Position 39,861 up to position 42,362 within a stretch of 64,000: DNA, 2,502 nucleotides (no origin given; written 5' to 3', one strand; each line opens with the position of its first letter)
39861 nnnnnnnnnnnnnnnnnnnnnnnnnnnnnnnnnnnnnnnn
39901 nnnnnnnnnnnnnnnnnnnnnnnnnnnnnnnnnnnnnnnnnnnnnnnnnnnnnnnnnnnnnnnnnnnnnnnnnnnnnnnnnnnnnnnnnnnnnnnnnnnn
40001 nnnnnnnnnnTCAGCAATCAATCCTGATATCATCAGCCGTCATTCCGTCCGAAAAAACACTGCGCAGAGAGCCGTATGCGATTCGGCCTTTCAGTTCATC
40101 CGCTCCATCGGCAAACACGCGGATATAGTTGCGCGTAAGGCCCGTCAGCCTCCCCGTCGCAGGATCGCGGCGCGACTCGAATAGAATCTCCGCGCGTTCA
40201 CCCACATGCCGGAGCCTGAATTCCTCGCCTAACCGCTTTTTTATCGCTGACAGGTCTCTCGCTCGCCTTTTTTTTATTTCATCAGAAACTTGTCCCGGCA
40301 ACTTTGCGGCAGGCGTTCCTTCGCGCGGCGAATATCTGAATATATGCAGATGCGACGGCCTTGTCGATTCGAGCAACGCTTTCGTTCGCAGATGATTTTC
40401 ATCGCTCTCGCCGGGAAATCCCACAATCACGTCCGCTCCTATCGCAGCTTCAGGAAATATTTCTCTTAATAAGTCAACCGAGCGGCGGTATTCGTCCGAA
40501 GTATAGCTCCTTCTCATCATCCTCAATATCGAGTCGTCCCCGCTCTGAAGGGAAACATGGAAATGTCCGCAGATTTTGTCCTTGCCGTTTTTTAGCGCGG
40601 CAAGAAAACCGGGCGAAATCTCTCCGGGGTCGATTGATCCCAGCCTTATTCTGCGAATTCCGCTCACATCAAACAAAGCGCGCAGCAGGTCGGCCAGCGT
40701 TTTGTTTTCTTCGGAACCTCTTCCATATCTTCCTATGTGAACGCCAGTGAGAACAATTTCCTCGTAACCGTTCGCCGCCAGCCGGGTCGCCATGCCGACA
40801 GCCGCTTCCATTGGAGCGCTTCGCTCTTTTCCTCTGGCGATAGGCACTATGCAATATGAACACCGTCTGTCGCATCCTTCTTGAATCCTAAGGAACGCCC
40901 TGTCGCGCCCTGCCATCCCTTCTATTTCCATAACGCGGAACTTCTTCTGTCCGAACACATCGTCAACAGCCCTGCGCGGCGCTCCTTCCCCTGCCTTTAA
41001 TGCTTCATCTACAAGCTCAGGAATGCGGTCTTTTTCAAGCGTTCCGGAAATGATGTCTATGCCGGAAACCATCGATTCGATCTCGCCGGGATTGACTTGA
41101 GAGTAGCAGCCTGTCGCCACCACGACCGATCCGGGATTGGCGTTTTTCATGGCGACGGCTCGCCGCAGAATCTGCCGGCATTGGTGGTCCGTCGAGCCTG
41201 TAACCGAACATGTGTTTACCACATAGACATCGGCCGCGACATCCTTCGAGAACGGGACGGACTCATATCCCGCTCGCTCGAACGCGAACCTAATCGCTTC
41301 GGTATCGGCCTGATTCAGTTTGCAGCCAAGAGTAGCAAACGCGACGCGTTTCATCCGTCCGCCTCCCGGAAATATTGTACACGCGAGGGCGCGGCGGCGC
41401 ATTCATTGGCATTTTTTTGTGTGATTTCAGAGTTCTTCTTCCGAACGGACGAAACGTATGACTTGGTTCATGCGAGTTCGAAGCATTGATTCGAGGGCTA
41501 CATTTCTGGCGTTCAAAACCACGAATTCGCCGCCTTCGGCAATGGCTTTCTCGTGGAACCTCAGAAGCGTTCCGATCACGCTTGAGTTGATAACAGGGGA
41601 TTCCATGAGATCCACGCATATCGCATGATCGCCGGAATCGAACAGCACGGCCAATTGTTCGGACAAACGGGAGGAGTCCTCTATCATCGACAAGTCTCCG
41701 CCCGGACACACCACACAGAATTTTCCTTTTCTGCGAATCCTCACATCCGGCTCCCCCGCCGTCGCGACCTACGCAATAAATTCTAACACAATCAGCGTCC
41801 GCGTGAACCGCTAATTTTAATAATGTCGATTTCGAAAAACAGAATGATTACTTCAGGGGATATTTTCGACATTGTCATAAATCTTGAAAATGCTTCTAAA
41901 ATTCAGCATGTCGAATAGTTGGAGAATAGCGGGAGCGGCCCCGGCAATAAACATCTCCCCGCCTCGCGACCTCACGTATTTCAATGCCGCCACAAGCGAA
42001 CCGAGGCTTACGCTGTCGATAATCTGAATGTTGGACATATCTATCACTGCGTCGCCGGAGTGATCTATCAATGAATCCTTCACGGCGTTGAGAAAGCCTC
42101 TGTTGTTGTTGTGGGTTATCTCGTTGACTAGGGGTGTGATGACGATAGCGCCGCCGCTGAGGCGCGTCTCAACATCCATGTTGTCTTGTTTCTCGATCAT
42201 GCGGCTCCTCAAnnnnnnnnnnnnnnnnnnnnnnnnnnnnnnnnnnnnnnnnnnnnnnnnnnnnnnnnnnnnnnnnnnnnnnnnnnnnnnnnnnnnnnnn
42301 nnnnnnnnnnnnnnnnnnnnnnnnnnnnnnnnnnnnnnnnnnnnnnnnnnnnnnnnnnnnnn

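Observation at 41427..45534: Cluster of four STAS anti-sigma-antagonist genes near the flagellin loci, with no kinase or phosphatase partner in the window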

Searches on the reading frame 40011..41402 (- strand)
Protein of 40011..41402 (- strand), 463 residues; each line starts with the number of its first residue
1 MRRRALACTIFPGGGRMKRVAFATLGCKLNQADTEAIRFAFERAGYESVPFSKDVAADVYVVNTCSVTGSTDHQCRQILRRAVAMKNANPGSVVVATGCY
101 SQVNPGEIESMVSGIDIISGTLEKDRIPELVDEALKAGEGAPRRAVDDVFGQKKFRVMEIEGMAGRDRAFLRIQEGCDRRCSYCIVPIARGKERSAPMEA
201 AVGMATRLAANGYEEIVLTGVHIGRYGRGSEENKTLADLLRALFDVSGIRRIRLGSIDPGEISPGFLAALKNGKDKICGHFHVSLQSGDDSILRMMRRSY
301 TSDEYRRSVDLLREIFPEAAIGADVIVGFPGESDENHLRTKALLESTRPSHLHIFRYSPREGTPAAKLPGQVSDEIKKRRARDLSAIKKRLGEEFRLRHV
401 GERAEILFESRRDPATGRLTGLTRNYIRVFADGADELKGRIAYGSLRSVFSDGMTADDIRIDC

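Call 3: search_protein_families(library=pfam, proteins=[window:40011-41402:-], max_evalue=0.1)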
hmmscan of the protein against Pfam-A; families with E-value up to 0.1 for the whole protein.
window:40011-41402:- (463 aa): 2 families
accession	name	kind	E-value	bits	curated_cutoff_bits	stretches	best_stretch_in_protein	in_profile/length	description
PF04055.27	Radical_SAM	-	5.3e-23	82.5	29.5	1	173-339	3-161/166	Radical SAM superfamily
PF00919.26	UPF0004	-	7.6e-22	77.6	27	1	19-120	1-98/98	Uncharacterized protein family UPF0004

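Call 44: search_protein_families(library=ncbifam, proteins=[window:40011-41402:-], max_evalue=0.01)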
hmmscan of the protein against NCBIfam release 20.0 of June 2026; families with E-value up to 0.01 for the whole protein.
window:40011-41402:- (463 aa): 18 families
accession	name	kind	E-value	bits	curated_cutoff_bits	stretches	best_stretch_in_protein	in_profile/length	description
TIGR01579.1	MiaB-like-C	equivalog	6.9e-120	401.1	357.05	1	22-434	1-403/416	tRNA (N(6)-L-threonylcarbamoyladenosine(37)-C(2))-methylthiotransferase MtaB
TIGR00089.1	TIGR00089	subfamily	1.8e-114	382.9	251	1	19-442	1-415/429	MiaB/RimO family radical SAM methylthiotransferase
TIGR01574.1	miaB-methiolase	equivalog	9.8e-83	278.6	355.3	1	22-443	4-421/437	tRNA (N6-isopentenyl adenosine(37)-C2)-methylthiotransferase MiaB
TIGR01578.1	MiaB-like-B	hypoth_equivalog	3.7e-71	240.1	314.7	1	19-431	1-393/421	tRNA (N(6)-L-threonylcarbamoyladenosine(37)-C(2))-methylthiotransferase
TIGR01125.1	TIGR01125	equivalog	3.6e-70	237.2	356.95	1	19-421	1-390/432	30S ribosomal protein S12 methylthiotransferase RimO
NF010916.0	PRK14336.1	equivalog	1.7e-61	208.3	606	2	169-441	126-395/418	tRNA (N6-isopentenyl adenosine(37)-C2)-methylthiotransferase MiaB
TIGR04013.1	B12_SAM_MJ_1487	hypoth_equivalog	1.4e-17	63.7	251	1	75-379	59-368/382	TIGR04013 family B12-binding domain/radical SAM domain-containing protein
TIGR04014.1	B12_SAM_MJ_0865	equivalog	1.4e-16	60.3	360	1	170-368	162-357/434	methyl-coenzyme M reductase glutamine C-methyltransferase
TIGR04479.1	bcpD_PhpK_rSAM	subfamily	5.8e-10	38.1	600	1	278-352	342-414/504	PhpK family radical SAM P-methyltransferase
NF006065.0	PRK08207.2-4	equivalog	5.4e-06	25.6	922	1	235-341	245-350/484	coproporphyrinogen III oxidase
TIGR03994.1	rSAM_HemZ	equivalog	1.9e-05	24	321.4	1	177-354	94-273/401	coproporphyrinogen dehydrogenase HemZ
NF006060.0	PRK08207.1-3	equivalog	0.00042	19.2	653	1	283-356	271-343/477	coproporphyrinogen III oxidase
TIGR00510.1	lipA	equivalog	0.00075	18.9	310.25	1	170-340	66-227/302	lipoyl synthase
TIGR03471.1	HpnJ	equivalog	0.0029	16.5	577.6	0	270-340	290-358/472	hopanoid biosynthesis associated radical SAM protein HpnJ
TIGR03960.1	rSAM_fuse_unch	hypoth_equivalog_domain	0.0033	16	462.3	1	146-230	233-316/605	TIGR03960 family B12-binding radical SAM protein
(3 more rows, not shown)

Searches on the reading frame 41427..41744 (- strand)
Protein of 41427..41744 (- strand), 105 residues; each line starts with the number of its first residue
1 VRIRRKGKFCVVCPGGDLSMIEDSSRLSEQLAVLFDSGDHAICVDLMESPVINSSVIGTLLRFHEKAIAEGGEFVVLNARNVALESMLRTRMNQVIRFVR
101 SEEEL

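Call 3: search_protein_families(library=pfam, proteins=[window:41427-41744:-], max_evalue=0.1)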
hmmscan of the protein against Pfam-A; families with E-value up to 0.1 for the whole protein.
window:41427-41744:- (105 aa): 2 families
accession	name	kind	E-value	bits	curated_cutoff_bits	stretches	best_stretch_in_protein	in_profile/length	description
PF01740.26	STAS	-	7.8e-07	29.3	22.6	1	7-104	8-105/106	STAS domain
PF13466.11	STAS_2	-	0.00011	22.8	29.2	1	22-89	10-75/80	STAS domain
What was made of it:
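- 41427..41744 (-): STAS1, a divergent STAS specific to this lineage (105 aa, GTG start after GGGGGAG); a sigma-70-like site lies at 41807-41780. Pfam STAS 29.3 bits (call 3).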

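Call 44: search_protein_families(library=ncbifam, proteins=[window:41427-41744:-], max_evalue=0.01)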
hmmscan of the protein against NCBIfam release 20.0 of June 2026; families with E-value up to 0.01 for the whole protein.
window:41427-41744:- (105 aa): 1 family
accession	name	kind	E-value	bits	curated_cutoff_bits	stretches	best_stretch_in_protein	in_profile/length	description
TIGR00377.1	ant_ant_sig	superfamily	0.0003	20.6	53.45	1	2-103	6-107/108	anti-sigma factor antagonist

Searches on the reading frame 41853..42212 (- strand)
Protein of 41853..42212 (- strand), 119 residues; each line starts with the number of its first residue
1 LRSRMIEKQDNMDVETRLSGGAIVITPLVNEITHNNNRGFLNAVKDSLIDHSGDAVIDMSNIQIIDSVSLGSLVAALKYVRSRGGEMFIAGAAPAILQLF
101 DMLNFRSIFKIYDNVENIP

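Call 3: search_protein_families(library=pfam, proteins=[window:41853-42212:-], max_evalue=0.1)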
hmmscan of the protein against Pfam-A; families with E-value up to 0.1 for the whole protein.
window:41853-42212:- (119 aa): 2 families
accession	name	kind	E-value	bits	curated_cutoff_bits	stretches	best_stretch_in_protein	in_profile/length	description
PF01740.26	STAS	-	6.6e-16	58.4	22.6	1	23-117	10-105/106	STAS domain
PF13466.11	STAS_2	-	1.6e-09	38.2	29.2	1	28-104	3-78/80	STAS domain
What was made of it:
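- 41853..42200 (-): STAS2, the third gene of the triad (115 aa from the ATG at 42200; the ORF extends to a TTG at 42212). Pfam STAS 58 bits (call 3).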

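Call 44: search_protein_families(library=ncbifam, proteins=[window:41853-42200:-], max_evalue=0.01)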
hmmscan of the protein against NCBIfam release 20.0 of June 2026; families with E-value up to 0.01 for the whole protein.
window:41853-42200:- (115 aa): 3 families
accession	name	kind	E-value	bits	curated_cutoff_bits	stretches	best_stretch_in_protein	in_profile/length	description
TIGR00377.1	ant_ant_sig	superfamily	1.1e-14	54.2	53.45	1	7-112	2-107/108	anti-sigma factor antagonist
TIGR02886.1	spore_II_AA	equivalog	1.6e-09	37.7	114.75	1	20-113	10-104/106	anti-sigma F factor antagonist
NF052652.1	YtvA_fam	equivalog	0.0025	17.4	250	1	19-113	145-241/243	YtvA family blue-light photoreceptor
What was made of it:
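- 41853..42200 (-): TIGR00377 54.2 bits against a cut-off of 53.45 (call 44).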

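Call 45: search_solved_structures(query=window:41853-42200:-, max_evalue=0.01)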
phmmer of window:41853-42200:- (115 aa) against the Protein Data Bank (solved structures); distinct sequences matched with E-value up to 0.01: 6.
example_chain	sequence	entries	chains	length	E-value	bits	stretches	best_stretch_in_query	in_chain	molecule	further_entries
1auz_A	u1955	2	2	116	3.3e-07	33.8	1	20-106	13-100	SPOIIAA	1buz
1th8_B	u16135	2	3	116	5e-07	33.2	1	19-107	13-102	Anti-sigma F factor antagonist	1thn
1tid_B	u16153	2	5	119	1.3e-06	31.8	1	19-107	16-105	Anti-sigma F factor antagonist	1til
1sbo_A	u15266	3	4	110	3.1e-06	30.7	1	50-113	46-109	Putative anti-sigma factor antagonist TM1442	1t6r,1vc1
2ka5_A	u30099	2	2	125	3.3e-05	27.4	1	26-112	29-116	Putative anti-sigma factor antagonist TM_1081 | Putative anti-sigma factor antagonist TM1081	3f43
6m36_B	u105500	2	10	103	0.00021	24.7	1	44-107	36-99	Anti-sigma-B factor antagonist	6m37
